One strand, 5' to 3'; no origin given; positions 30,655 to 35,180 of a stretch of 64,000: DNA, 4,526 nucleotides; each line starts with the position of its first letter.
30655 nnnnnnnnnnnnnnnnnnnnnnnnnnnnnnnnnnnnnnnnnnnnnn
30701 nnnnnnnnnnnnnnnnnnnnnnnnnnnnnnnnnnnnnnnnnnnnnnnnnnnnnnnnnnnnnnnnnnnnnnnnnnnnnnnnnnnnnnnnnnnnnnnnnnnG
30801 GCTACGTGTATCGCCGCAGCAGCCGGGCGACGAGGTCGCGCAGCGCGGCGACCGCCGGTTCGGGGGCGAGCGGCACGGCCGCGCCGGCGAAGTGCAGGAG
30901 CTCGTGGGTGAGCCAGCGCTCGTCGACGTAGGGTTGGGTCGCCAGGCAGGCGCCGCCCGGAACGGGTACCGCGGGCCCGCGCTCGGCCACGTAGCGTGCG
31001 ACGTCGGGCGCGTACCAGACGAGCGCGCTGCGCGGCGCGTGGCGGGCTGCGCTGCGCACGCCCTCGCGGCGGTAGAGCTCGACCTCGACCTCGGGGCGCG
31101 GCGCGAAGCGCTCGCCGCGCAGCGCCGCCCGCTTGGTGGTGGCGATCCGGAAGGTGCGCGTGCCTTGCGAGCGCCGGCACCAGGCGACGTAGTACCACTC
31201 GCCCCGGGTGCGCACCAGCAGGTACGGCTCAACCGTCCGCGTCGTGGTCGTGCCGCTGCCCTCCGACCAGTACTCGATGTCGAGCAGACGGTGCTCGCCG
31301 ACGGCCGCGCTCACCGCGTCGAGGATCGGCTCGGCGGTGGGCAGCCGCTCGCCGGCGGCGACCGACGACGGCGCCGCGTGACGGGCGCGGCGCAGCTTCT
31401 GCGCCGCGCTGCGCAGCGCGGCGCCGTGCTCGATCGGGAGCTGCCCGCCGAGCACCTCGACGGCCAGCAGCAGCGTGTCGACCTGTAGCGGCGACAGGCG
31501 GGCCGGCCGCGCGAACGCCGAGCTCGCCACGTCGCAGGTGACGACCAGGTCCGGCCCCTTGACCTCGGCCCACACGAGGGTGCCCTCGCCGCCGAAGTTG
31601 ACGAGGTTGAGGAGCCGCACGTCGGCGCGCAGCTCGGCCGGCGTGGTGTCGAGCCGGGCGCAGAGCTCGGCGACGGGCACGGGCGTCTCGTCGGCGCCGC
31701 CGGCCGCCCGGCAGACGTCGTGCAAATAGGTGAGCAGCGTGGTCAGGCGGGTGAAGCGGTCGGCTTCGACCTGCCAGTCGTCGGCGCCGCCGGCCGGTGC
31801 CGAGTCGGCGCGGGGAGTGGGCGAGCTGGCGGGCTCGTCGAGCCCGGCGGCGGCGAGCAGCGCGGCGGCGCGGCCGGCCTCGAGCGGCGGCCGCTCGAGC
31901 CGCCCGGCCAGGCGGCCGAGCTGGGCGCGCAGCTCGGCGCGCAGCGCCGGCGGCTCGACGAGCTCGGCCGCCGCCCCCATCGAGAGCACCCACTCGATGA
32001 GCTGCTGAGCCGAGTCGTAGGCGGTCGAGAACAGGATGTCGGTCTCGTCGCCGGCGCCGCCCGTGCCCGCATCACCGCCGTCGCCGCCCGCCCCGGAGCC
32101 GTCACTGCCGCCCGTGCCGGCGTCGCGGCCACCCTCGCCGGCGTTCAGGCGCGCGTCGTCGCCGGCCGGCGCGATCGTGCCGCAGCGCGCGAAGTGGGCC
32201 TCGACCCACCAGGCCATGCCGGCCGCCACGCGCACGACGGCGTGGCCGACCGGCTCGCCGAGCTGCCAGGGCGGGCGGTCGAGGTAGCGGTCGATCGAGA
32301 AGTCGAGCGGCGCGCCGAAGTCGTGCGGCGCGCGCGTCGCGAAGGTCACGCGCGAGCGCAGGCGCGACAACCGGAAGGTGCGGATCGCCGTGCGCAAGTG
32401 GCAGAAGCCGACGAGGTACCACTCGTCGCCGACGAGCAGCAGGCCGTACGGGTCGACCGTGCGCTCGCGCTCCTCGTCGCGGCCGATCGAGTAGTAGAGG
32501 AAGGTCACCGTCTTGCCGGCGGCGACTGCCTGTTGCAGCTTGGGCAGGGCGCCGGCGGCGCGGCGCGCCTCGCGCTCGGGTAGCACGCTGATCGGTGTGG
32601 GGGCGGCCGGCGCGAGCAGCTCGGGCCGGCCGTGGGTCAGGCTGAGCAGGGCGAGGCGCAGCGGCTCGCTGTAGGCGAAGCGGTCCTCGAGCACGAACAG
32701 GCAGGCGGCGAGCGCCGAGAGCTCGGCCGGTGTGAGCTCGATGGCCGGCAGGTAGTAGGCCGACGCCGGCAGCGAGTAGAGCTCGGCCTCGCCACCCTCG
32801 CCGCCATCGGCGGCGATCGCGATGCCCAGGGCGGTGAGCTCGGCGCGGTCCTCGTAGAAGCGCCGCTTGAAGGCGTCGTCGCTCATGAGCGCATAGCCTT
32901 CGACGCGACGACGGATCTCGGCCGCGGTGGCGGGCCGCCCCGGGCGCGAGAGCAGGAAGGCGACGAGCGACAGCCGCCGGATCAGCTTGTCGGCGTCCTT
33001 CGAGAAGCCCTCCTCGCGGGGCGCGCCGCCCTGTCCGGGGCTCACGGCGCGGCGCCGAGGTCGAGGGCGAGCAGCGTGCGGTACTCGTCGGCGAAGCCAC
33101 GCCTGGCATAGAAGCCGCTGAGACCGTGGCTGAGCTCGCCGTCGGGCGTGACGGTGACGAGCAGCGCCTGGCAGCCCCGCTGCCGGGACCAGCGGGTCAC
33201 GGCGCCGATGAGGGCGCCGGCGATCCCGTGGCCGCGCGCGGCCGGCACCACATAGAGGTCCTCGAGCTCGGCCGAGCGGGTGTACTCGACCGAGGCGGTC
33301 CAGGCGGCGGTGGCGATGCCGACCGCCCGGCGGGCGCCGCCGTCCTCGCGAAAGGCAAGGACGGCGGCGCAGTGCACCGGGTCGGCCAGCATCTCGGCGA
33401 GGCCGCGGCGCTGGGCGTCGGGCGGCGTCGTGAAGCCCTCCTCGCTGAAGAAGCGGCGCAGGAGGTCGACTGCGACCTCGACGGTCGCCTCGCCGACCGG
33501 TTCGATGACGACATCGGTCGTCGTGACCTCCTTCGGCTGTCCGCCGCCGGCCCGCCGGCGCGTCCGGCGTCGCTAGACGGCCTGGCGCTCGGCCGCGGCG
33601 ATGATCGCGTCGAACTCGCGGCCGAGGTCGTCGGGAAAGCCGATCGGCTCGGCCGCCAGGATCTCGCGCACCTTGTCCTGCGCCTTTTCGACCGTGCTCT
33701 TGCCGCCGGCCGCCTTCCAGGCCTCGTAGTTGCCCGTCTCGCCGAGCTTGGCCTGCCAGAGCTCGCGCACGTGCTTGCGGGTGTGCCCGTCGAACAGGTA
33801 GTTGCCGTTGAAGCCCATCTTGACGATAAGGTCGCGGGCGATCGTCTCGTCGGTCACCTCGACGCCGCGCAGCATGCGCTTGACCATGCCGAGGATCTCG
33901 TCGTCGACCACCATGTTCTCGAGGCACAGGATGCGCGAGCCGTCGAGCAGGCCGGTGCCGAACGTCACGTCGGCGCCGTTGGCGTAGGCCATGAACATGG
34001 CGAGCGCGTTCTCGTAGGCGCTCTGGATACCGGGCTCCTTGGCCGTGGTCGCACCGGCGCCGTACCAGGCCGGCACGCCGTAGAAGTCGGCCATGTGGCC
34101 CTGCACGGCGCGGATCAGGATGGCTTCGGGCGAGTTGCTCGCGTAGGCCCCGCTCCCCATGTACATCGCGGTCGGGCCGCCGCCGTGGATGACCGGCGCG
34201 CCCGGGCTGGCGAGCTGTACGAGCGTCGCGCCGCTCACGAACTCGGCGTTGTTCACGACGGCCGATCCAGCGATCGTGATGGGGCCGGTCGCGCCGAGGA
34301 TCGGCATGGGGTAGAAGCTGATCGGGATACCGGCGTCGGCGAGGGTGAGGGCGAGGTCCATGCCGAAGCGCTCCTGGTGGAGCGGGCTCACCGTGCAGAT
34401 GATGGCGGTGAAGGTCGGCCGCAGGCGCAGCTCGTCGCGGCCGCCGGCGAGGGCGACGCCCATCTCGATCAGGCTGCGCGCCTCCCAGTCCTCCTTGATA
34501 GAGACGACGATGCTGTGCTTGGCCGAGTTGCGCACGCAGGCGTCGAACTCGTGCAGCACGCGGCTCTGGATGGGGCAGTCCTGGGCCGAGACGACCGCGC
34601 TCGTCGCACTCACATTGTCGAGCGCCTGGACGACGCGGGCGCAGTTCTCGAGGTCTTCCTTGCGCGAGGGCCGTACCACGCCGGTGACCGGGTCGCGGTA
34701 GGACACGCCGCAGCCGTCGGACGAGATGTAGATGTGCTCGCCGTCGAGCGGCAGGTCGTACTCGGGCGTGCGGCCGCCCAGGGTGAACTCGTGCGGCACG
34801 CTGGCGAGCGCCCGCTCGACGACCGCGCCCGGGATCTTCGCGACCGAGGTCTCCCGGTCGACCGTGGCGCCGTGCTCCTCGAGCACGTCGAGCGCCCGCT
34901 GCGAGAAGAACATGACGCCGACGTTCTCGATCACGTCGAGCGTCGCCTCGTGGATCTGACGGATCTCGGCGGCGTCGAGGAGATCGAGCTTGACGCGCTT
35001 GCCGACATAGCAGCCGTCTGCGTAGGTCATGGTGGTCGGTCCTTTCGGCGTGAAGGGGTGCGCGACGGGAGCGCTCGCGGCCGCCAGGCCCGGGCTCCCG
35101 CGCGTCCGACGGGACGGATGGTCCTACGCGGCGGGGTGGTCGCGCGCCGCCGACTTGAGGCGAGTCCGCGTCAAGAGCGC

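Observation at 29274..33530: Translationally coupled operon: GNAT - fused PafBC-like double-WYL regulator - PLDc_N mini-protein - LarA-family enzyme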

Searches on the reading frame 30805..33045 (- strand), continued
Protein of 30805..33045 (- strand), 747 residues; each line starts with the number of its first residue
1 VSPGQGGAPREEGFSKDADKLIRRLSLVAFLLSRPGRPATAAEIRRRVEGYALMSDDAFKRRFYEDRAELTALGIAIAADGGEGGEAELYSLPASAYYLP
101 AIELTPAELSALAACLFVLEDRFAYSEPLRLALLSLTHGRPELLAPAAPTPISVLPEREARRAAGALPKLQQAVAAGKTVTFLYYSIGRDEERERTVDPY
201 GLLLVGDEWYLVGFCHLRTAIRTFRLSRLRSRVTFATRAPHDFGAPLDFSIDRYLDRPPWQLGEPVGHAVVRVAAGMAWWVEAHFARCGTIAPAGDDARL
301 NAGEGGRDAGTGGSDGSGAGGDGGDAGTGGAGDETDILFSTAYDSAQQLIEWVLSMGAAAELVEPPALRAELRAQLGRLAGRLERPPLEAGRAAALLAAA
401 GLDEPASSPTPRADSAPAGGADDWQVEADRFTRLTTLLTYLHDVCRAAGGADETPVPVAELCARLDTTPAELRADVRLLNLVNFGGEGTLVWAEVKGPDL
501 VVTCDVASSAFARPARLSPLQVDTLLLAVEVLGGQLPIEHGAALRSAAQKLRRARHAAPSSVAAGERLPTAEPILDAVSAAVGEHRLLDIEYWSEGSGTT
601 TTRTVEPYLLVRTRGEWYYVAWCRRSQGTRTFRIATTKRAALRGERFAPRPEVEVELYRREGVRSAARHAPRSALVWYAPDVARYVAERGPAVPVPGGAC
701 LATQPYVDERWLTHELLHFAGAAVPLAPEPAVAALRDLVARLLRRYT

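Call 26: find_related_loci(query=A1, collection=genome_contigs, flank=10000)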
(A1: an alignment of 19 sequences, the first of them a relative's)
Query A1 (747 aa) in genome_contigs; peptide patterns used: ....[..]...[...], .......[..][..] (x = any residue, [..] = any of these).
100 stretches matched a pattern; 84 encode a relative of the query (tblastn E <= 1e-3); the best 80 are kept; 78 distinct loci.
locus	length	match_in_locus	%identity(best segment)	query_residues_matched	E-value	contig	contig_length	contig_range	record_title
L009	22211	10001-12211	87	5-746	0e+0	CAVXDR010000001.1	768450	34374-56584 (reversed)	MAG: uncultured Actinomycetes bacterium isolate MFD02138.bin.2.13 genome assembly, contig: contig_17071, whole genome sh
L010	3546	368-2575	76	7-746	0e+0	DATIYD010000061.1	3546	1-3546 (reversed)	MAG TPA_asm: Thermoleophilia bacterium isolate SMAG_U15266 k141_1453293, whole genome shotgun sequence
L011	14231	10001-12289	69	9-746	0e+0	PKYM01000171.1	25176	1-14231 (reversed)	MAG: Actinomycetota bacterium isolate palsa_645 73.20120500_P19.15_contig_1740, whole genome shotgun sequence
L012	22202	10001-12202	70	9-746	0e+0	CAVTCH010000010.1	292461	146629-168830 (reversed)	MAG: uncultured Actinomycetes bacterium isolate MFD01188.bin.1.141 genome assembly, contig: contig_3847, whole genome sh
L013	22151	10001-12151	74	7-746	0e+0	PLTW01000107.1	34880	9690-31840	MAG: Actinomycetota bacterium isolate bog_752 73.20120700_S1D.129_contig_23903, whole genome shotgun sequence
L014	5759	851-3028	72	7-746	0e+0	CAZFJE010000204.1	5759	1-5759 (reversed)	MAG TPA_asm: uncultured Thermoleophilia bacterium isolate binchicken_co3_282 genome assembly, contig: NODE_45798_length_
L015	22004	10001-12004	63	9-728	0e+0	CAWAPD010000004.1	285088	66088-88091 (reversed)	MAG: uncultured Actinomycetes bacterium isolate MFD04492.bin.1.108 genome assembly, contig: contig_29868, whole genome s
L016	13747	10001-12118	76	7-745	0e+0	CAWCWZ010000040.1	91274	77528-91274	MAG: uncultured Actinomycetes bacterium isolate MFD03323.bin.1.10 genome assembly, contig: contig_33881, whole genome sh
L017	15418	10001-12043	58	10-747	0e+0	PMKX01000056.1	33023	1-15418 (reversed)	MAG: Actinomycetota bacterium isolate fen_672 73.20120600_E1D.40_contig_18967, whole genome shotgun sequence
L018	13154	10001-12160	55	7-746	0e+0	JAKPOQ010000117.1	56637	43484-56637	MAG: Actinomycetes bacterium isolate JPNA_maxbin.076 k141_694600, whole genome shotgun sequence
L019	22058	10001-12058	56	6-746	0e+0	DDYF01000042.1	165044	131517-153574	MAG TPA_asm: Thermoleophilia bacterium UBA2241 UBA2241_contig_1675, whole genome shotgun sequence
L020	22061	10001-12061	56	2-746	0e+0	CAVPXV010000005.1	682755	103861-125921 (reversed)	MAG: uncultured Thermoleophilia bacterium isolate MFD01872.bin.1.273 genome assembly, contig: contig_38270, whole genome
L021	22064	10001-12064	57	8-746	0e+0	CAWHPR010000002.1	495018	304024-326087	MAG: uncultured Thermoleophilia bacterium isolate MFD04716.bin.3.19 genome assembly, contig: contig_14947, whole genome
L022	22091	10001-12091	56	2-746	0e+0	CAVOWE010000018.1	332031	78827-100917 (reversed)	MAG: uncultured Thermoleophilia bacterium isolate MFD00032.bin.3.236 genome assembly, contig: contig_4931, whole genome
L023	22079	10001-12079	55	10-746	0e+0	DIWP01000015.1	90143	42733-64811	MAG TPA_asm: Thermoleophilia bacterium UBA6103 UBA6103_contig_9912, whole genome shotgun sequence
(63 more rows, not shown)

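Call 50: search_protein_families(library=padloc, proteins=[window:30805-33045:-], max_evalue=0.001)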
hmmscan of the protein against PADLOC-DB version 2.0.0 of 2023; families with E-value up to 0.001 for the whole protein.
window:30805-33045:- (747 aa): 5 families
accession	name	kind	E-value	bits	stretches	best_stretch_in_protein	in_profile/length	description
PDLC01457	WYL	-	3e-61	204.9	2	21-367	3-228/229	"CAS-I,CAS-II,CAS-III,CAS-IV,CAS-V,CAS-VI; associated_signaling"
PDLC01652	WYL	-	9.7e-58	193.1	2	162-380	15-162/162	"CAS-I,CAS-II,CAS-III,CAS-IV,CAS-V,CAS-VI; associated_signaling"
PDLC01766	Cas3c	-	7.1e-09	32.4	0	166-255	136-223/1009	-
PDLC03787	RTasWYL-YodC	-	6.4e-07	26.8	1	189-232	300-347/354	DRT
PDLC02317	AbiEii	-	8.6e-05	19.6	1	572-655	309-387/396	AbiEii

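Call 65: predict_structure(alignment_id=A1)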
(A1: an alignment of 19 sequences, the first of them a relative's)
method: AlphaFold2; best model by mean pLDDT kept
length: 747 residues; sequences in the alignment: 19
mean_pLDDT: 68.4   pTM: 0.44
mean pLDDT of the five models: 68.4, 67.4, 66.7, 64.6, 62.5
residues with pLDDT >= 90: 123; 70-90: 289; 50-70: 164; < 50: 171
segments of 3 or more residues with pLDDT < 50: 1-16, 83-85, 119-157, 298-333, 405-428, 481-490, 505-515, 534-536, 559-570, 612-616, 661-669
pLDDT, mean of each block of 10 residues (from residue 1): 31 42 67 71 78 76 75 74 62 64 66 57 39 40 32 40 74 84 77 88 67 85 82 78 68 68 86 80 71 66 34 34 32 72 90 88 95 94 93 90 53 29 34 68 70 81 83 76 38 81 51 46 62 53 77 65 33 76 88 64 85 55 86 79 88 60 46 88 76 88 83 85 92 94 91
secondary structure, 60 per line:
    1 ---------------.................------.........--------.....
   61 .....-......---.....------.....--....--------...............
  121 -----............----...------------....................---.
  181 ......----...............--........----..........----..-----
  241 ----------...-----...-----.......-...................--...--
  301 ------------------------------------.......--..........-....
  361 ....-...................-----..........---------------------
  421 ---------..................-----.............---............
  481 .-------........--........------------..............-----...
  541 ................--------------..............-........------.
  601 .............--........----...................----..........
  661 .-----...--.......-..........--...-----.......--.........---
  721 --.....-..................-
elements in order (helices of 4 or more, strands of 3 or more residues): H16-32 H41-47 H56-65 H67-72 E76-80 E87-91 H94-97 H106-120 H126-137 H157-176 E180-186 E191-205 E208-215 E220-225 E267-273 H275-288 E289-293 E337-343 H346-355 E360-364 H366-384 H390-399 H430-447 E453-457 H458-465 H469-481 E489-496 E499-506 H519-532 H538-556 H571-584 E586-593 E600-613 E616-623 E628-633 E637-646 H651-661 E672-678 H680-689 E692-694 E700-706 H709-717 E723-727 H729-746
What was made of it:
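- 32041..32160 (-): Gly/Asp-rich insertion (about residues 296-335) inside the first WCX domain. It is not the inter-half linker. AlphaFold2 pLDDT below 50 for residues 298-333, lying between strands 289-293 and 337-343 (call 65).
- On PafBC (PafB-PafC heterodimer or natural fusion): Secondary structure of the AlphaFold2 model (call 65).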

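Call 67: fold_search(model_id=the predicted structure, library=pdb)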
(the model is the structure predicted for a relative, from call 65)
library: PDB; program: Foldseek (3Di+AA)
matches with E <= 10: 693; with E <= 0.001: 32
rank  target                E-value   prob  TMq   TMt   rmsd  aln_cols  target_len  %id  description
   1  6sj9_A                1.4e-28  1.00  0.24  0.27  18.5       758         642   20  Proteasome accessory factor B/C (PafBC) of Arthrobacter aurescens (released 2019-10-16)
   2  6sj9_B                5.4e-27  1.00  0.24  0.27  18.3       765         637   21  Proteasome accessory factor B/C (PafBC) of Arthrobacter aurescens (released 2019-10-16)
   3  9fnd_Y                7.6e-13  1.00  0.15  0.29  16.5       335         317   26  Transcriptional activator PafBC bound to mycobacterial RNA polymerase (released 2025-02-12)
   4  9fnd_X                6.0e-12  1.00  0.20  0.38  19.5       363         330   24  Transcriptional activator PafBC bound to mycobacterial RNA polymerase (released 2025-02-12)
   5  8tpk_B                6.0e-09  1.00  0.18  0.34  15.1       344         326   18  P6522 crystal form of C. crescentus DriD-ssDNA-DNA complex (released 2023-11-29)
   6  8tp8_D                1.4e-08  1.00  0.17  0.34  22.2       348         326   18  Structure of the C. crescentus WYL-activator, DriD, bound to ssDNA and cognate DNA (released 2023-11-29)
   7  8tp8_B                1.5e-08  1.00  0.18  0.35  15.2       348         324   17  Structure of the C. crescentus WYL-activator, DriD, bound to ssDNA and cognate DNA (released 2023-11-29)
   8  9pfv_Q                2.0e-08  1.00  0.18  0.35  14.7       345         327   17  The cryo-EM structure of C. crescentus DriD-ssDNA-RNAP-Sigma73-CCNA_03891/CCNA_01149 promoter transcription activation (released 2026-02-25)
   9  8tp8_A                2.1e-08  1.00  0.17  0.33  22.2       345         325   17  Structure of the C. crescentus WYL-activator, DriD, bound to ssDNA and cognate DNA (released 2023-11-29)
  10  8tpk_A                5.8e-08  1.00  0.17  0.32  22.4       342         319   18  P6522 crystal form of C. crescentus DriD-ssDNA-DNA complex (released 2023-11-29)
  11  9pfq_Q                7.3e-08  1.00  0.18  0.34  14.8       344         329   17  The cryo-EM structure of C. crescentus DriD-ssDNA-RNAP-Sigma73-bapE promoter transcription activation complex (released 2026-02-25)
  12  9cu3_B                2.8e-07  1.00  0.15  0.42   9.8       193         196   20  Allosteric mechanism of DriD transcription activator (released 2025-04-23)
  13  7tzv_A                4.3e-07  1.00  0.14  0.40  10.5       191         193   20  Structure of DriD C-domain bound to 9mer ssDNA (released 2022-06-01)
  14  9cu3_A                8.5e-07  1.00  0.16  0.44   9.4       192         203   21  Allosteric mechanism of DriD transcription activator (released 2025-04-23)
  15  7tb6                  1.3e-06  1.00  0.15  0.29  15.3       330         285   15  Structure of S. maltophilia CapW (released 2022-01-19)
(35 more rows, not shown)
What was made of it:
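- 30802..33045 (-): Single-chain PafBC-like regulator, 747 aa. The PafB-like half (wHTH-WYL-WCX) is about residues 1-404. The PafC-like half (HTH_PafC-WYL-WCX) is about residues 429-747. Foldseek top hit 6sj9 over 758 alignment columns, E 1.4e-28 (call 67).
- On PafBC (PafB-PafC heterodimer or natural fusion): Co-linear Foldseek alignment to 6sj9 over 758 columns (call 67).
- The AlphaFold2 model has two wHTH-WYL-WCX modules (call 65), and its top Foldseek hit is 6sj9 along the whole length (call 67). The whole protein is co-linear with genuine PafBC (call 67).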

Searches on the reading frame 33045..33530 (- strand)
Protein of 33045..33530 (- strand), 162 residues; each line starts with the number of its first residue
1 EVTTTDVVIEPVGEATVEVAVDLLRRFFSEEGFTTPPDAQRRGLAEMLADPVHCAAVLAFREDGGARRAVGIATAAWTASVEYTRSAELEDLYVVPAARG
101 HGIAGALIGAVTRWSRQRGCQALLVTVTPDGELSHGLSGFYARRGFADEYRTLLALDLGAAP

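Call 5: search_protein_families(library=pfam, proteins=[window:33045-33530:-], max_evalue=0.01)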
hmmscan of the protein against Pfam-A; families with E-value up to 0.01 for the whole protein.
window:33045-33530:- (162 aa): 6 families
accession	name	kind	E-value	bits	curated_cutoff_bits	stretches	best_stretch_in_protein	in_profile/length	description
PF00583.31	Acetyltransf_1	-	3.4e-12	47.1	20.7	1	50-146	30-116/116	Acetyltransferase (GNAT) family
PF13508.13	Acetyltransf_7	-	7e-11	42.8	27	1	68-147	13-83/84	Acetyltransferase (GNAT) domain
PF08445.16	FR47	-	4.7e-06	26.9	22.1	1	78-130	13-65/86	FR47-like protein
PF14542.12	Acetyltransf_CG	-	2.6e-05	24.7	30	1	78-123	12-61/80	GCN5-related N-acetyl-transferase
PF13673.13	Acetyltransf_10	-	6.6e-05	23.3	23.6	1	82-147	47-108/128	Acetyltransferase (GNAT) domain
PF24553.2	Rv0428c_C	-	0.00028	21.1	27.2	1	65-150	138-219/224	Probable histone acetyltransferase Rv0428c C-terminal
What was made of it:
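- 33042..33512 (-): GNAT acetyltransferase gene without a canonical start codon. The start of the orthologue (GTG) corresponds to GTC at 33512-33510. The first in-frame ATG is at 33392 and gives a 116-aa product. The stop overlaps the PafBC start (GTGA). Pfam Acetyltransf_1 E 3.4e-12 (call 5).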

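Call 6: search_protein_families(library=ncbifam, proteins=[window:33045-33530:-], max_evalue=0.01)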
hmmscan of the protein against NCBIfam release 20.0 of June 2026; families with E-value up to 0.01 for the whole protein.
window:33045-33530:- (162 aa): 21 families
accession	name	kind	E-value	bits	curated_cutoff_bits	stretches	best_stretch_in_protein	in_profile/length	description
NF033374.6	AAC_6p_Id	exception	1.7e-10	41.1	320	1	40-136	26-126/149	aminoglycoside N-acetyltransferase AAC(6')-Id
NF033130.1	AAC_6p_A48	exception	1.3e-09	38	300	1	47-147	36-134/147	AacA48 family aminoglycoside 6'-N-acetyltransferase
NF000021.4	AAC_6p_Serra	exception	1.7e-08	34.4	310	1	34-125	23-114/146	aminoglycoside 6'-N-acetyltransferase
NF000158.2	AAC_6p_Il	exception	1.1e-07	32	270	1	44-122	38-118/152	aminoglycoside N-acetyltransferase AAC(6')-Il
NF043067.1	AAC_6p_group_E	equivalog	2.5e-07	30.6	140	1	84-135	68-119/140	aminoglycoside 6'-N-acetyltransferase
NF000140.3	AAC_6p_Salmo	exception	5.6e-07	29.9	270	1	70-136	55-125/145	cryptic aminoglycoside N-acetyltransferase AAC(6')-Iy/Iaa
NF033076.0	AAC_6p_Yersi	exception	1.3e-06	28.9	290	1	55-135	40-121/140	aminoglycoside 6'-N-acetyltransferase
NF000110.2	AAC_6p_If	exception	3e-06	27.4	300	1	77-135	63-121/144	aminoglycoside N-acetyltransferase AAC(6')-If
NF033075.0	AAC_6p_Steno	equivalog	9.9e-06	25.7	290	1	42-123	31-112/148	aminoglycoside 6'-N-acetyltransferase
NF000224.3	AAC_6p_Acine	exception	1.6e-05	25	225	1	83-137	72-126/146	AAC(6')-Ighjkrstuvwx family aminoglycoside N-acetyltransferase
NF038102.1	AAC_6p_III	exception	2e-05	24.8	305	1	42-137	39-135/156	tobramycin N-acetyltransferase AAC(6')-III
NF002959.0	PRK03624.1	equivalog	4.6e-05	23.1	124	1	92-155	78-138/147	GNAT family acetyltransferase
NF049894.1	CG3035_N_ac_Glu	equivalog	5.1e-05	22.6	280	1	56-151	204-294/300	N-acetylglutamate synthase, CG3035 family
NF000138.1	AAC_6p_Iz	exception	7e-05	23.1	320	1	44-123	37-116/153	aminoglycoside N-acetyltransferase AAC(6')-Iz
NF000497.1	AAC_6p_Iak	exception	9.3e-05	22.5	325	1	85-124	78-117/153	aminoglycoside N-acetyltransferase AAC(6')-Iak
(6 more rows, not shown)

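Call 50: search_protein_families(library=padloc, proteins=[window:33045-33530:-], max_evalue=0.001)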
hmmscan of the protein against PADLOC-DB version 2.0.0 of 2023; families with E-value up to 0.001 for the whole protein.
window:33045-33530:- (162 aa): 0 families

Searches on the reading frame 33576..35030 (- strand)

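Call 5: search_protein_families(library=pfam, proteins=[window:33576-35030:-], max_evalue=0.01)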
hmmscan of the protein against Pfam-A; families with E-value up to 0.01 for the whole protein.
window:33576-35030:- (485 aa): 1 family
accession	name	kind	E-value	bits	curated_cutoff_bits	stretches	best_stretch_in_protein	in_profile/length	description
PF06253.16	MTTB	-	9.4e-87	291.5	25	1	14-460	30-474/500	Trimethylamine methyltransferase (MTTB)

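Call 6: search_protein_families(library=ncbifam, proteins=[window:33576-35030:-], max_evalue=0.01)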
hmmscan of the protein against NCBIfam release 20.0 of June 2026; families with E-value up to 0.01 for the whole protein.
window:33576-35030:- (485 aa): 1 family
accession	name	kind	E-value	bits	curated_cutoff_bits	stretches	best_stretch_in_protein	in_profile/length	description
TIGR02369.2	trimeth_pyl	equivalog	4.5e-125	417.8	525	1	14-481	2-469/469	[trimethylamine--corrinoid protein] Co-methyltransferase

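Call 43: search_protein_families(library=ncbifam, proteins=[window:33576-35030:-], max_evalue=0.00001)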
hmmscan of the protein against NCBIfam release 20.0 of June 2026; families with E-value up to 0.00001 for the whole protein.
window:33576-35030:- (485 aa): 1 family
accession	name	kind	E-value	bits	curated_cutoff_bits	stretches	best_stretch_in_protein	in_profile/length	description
TIGR02369.2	trimeth_pyl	equivalog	4.5e-125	417.8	525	1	14-481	2-469/469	[trimethylamine--corrinoid protein] Co-methyltransferase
